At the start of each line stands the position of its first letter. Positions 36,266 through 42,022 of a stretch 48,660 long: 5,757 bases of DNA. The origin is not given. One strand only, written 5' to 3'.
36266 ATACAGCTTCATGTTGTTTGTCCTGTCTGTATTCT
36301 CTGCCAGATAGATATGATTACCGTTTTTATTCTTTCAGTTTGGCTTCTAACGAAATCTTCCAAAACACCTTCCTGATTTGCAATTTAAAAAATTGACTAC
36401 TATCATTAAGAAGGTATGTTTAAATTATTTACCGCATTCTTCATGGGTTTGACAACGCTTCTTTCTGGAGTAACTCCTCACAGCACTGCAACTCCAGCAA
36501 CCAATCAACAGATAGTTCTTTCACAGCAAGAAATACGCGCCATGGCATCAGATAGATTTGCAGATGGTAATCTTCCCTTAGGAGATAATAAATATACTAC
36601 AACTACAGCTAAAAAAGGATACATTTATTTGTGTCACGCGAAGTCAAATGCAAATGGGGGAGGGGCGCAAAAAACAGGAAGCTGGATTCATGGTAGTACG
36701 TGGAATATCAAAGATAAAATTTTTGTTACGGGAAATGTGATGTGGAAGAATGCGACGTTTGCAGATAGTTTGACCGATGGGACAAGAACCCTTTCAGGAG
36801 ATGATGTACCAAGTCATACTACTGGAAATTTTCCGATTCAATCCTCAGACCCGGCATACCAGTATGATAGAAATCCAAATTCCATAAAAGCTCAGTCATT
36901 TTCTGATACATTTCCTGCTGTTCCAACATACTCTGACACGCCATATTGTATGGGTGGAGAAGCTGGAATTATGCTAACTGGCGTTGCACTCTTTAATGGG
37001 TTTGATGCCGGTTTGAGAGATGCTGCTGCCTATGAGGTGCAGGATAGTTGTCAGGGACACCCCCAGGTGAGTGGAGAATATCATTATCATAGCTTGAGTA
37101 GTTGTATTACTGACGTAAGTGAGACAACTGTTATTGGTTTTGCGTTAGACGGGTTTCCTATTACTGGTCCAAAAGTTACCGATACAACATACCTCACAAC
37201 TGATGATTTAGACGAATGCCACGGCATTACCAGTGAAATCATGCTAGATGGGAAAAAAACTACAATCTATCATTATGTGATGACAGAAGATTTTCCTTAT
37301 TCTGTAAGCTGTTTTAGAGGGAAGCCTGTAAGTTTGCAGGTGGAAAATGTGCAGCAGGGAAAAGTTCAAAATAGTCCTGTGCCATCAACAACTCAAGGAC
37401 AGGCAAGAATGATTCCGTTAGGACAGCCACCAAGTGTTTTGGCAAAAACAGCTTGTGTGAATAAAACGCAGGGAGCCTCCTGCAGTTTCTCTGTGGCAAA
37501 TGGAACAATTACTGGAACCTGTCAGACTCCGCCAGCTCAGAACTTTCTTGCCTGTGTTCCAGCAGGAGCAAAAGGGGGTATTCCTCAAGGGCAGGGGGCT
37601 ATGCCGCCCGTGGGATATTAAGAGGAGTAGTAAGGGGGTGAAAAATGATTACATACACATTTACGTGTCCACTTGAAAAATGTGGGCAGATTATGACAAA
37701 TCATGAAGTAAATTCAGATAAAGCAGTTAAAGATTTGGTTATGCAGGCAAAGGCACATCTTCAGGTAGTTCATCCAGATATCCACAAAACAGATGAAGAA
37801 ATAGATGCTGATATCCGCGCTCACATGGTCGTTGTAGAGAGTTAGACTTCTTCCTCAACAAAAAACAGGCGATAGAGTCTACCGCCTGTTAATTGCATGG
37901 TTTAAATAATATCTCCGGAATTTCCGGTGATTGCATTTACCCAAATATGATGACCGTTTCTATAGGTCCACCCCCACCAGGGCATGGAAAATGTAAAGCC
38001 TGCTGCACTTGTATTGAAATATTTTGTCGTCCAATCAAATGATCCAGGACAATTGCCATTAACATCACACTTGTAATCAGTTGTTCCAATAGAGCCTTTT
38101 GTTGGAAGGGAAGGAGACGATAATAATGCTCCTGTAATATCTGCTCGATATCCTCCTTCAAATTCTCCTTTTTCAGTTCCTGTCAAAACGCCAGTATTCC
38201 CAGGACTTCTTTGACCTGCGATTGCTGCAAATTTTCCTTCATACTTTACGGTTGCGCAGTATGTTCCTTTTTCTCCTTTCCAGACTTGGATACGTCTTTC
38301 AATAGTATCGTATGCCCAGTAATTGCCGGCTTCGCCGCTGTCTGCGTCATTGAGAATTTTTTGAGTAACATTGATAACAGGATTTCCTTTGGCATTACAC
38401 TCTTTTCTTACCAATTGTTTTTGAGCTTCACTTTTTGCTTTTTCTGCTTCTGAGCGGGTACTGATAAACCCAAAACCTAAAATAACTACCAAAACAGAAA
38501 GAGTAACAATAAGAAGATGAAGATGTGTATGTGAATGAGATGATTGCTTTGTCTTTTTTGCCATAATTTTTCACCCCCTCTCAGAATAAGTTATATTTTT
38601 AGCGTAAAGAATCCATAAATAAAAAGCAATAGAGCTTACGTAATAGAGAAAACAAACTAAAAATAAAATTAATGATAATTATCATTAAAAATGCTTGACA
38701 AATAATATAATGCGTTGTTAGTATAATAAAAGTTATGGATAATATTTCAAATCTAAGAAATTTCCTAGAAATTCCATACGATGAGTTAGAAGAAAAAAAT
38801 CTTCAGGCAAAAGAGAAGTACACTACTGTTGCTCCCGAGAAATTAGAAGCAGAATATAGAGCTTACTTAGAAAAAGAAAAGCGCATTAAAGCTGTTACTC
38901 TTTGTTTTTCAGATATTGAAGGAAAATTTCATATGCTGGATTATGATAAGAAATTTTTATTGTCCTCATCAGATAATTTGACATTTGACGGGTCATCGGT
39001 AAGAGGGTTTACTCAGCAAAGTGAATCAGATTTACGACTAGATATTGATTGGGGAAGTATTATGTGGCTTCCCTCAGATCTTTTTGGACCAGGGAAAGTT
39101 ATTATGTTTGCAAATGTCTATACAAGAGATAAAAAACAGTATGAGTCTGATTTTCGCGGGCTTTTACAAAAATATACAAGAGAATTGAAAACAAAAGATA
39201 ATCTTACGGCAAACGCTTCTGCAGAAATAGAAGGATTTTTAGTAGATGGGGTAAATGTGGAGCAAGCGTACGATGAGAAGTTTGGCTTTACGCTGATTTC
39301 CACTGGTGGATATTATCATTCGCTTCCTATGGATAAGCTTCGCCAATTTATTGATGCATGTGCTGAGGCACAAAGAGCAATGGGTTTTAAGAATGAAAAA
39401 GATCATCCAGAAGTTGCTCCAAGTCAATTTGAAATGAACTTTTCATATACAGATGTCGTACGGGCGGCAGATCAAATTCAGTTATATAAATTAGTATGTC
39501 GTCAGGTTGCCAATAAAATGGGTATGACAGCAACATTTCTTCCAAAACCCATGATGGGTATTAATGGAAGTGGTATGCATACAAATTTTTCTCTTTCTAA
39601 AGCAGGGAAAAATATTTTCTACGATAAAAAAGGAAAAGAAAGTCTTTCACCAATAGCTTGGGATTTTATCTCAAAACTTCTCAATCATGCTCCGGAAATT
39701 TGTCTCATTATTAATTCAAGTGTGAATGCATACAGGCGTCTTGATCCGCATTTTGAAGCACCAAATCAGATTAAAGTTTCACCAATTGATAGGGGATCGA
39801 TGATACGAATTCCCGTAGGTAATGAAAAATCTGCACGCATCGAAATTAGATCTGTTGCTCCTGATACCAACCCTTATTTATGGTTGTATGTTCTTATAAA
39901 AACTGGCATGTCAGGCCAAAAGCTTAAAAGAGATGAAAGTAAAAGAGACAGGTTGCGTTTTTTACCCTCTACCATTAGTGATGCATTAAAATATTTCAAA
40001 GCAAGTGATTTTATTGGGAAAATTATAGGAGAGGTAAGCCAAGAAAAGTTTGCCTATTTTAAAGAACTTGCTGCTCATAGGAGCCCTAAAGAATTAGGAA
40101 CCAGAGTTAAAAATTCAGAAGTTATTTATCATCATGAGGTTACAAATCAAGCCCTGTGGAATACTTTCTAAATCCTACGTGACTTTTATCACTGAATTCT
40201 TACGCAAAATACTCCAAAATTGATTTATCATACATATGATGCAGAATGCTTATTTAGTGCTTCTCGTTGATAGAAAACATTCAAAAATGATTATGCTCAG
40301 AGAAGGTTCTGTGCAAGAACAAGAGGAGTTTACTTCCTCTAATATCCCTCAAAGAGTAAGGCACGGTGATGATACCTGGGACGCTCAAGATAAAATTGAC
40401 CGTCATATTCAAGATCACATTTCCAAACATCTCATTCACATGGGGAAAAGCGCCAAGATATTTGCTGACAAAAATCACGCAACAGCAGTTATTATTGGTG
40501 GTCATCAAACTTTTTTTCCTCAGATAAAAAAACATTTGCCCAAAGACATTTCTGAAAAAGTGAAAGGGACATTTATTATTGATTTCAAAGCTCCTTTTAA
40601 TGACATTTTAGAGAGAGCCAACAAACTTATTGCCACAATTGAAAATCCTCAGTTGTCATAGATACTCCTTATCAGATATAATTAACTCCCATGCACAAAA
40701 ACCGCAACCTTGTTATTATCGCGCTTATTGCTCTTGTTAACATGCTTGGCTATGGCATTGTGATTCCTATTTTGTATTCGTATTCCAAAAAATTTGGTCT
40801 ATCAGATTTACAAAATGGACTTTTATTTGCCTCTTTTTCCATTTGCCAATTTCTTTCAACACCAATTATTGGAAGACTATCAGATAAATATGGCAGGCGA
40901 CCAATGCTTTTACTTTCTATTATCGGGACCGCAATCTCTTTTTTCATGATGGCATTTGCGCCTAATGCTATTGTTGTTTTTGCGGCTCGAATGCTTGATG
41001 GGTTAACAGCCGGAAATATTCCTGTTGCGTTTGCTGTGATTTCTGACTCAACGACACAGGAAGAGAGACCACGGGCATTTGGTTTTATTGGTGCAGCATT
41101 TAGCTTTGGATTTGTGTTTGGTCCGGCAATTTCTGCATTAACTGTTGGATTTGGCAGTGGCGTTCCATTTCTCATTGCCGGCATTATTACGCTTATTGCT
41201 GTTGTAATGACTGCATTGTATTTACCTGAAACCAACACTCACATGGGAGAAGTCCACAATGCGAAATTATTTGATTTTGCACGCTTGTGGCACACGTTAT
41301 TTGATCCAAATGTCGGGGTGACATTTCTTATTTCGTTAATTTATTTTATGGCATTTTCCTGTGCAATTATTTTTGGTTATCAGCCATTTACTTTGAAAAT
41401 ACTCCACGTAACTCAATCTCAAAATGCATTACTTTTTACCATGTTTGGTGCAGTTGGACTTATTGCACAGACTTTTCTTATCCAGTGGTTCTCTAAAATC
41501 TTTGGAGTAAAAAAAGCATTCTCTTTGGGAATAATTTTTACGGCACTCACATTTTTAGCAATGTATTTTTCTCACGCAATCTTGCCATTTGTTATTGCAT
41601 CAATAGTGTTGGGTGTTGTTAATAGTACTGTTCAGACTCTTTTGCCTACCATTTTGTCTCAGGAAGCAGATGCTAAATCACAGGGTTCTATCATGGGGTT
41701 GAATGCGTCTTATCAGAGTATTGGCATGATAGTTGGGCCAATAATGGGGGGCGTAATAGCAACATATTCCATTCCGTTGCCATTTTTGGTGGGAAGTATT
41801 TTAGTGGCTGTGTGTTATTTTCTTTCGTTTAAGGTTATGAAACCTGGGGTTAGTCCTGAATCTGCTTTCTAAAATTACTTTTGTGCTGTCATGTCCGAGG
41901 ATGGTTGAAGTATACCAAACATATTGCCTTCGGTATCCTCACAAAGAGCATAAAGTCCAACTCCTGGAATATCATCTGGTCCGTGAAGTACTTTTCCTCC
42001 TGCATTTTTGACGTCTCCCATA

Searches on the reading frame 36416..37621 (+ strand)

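Call 27: search_protein_families(library=pfam, proteins=[window:36416-37621:+], max_evalue=0.001)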
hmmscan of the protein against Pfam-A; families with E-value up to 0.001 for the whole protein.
window:36416-37621:+ (401 aa): 1 family
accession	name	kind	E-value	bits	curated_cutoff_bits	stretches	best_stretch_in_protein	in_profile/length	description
PF14240.11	YHYH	-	1.9e-19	70.8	25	2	166-254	4-112/193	YHYH protein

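Call 105: search_protein_families(library=padloc, proteins=[window:36416-37621:+], max_evalue=0.001)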
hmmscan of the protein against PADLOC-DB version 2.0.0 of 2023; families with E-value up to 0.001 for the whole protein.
window:36416-37621:+ (401 aa): 0 families

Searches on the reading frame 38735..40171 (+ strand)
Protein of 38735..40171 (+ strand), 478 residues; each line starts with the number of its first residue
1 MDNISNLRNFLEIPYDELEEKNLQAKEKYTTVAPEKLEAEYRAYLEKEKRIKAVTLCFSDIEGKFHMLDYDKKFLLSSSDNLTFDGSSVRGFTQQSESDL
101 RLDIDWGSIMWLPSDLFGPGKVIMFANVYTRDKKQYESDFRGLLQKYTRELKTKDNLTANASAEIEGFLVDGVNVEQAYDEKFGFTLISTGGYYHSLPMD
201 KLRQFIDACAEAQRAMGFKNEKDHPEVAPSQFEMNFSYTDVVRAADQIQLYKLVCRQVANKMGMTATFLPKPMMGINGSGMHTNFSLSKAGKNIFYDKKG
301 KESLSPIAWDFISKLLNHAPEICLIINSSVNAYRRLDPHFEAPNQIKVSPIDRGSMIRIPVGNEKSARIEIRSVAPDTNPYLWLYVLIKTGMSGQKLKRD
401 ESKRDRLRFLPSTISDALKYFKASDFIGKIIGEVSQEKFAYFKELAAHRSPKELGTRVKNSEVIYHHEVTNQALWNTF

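Call 27: search_protein_families(library=pfam, proteins=[window:38735-40171:+], max_evalue=0.001)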
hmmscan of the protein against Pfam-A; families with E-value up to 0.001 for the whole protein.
window:38735-40171:+ (478 aa): 2 families
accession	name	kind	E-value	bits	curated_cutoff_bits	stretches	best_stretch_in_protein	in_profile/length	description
PF00120.29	Gln-synt_C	-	3.2e-75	253.8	24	1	139-444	3-326/344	Glutamine synthetase, catalytic domain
PF03951.24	Gln-synt_N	-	2.7e-10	40.2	33.4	1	51-130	2-81/82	Glutamine synthetase, beta-Grasp domain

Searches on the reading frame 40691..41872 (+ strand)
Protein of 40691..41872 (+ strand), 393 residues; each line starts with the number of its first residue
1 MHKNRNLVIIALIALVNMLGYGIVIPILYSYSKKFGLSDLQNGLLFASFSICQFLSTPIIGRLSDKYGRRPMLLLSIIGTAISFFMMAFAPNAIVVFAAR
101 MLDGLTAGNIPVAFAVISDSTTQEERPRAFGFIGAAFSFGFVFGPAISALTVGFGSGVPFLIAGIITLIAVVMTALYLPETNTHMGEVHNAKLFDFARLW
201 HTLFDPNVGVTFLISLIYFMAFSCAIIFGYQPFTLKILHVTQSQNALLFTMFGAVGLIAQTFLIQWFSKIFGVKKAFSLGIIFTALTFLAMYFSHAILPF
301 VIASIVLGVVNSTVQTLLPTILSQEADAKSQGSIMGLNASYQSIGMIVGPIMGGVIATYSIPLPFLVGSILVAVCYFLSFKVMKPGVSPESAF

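Call 27: search_protein_families(library=pfam, proteins=[window:40691-41872:+], max_evalue=0.001)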
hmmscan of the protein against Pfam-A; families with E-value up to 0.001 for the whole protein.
window:40691-41872:+ (393 aa): 5 families
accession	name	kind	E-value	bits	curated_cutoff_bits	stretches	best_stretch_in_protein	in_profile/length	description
PF07690.21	MFS_1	-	1.5e-59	202.2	33.4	2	10-229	1-223/347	Major Facilitator Superfamily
PF00083.30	Sugar_tr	-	2.5e-12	46.9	22.3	1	29-184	35-197/452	Sugar (and other) transporter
PF12832.13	MFS_1_like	-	7.9e-12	45.3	25.2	1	22-357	16-362/373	MFS_1 like family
PF13347.12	MFS_2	-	4.7e-10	39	27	1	15-359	8-383/427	MFS/sugar transport protein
PF06779.20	MFS_4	-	6.7e-09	36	26.3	1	69-378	59-362/364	Uncharacterised MFS-type transporter YbfB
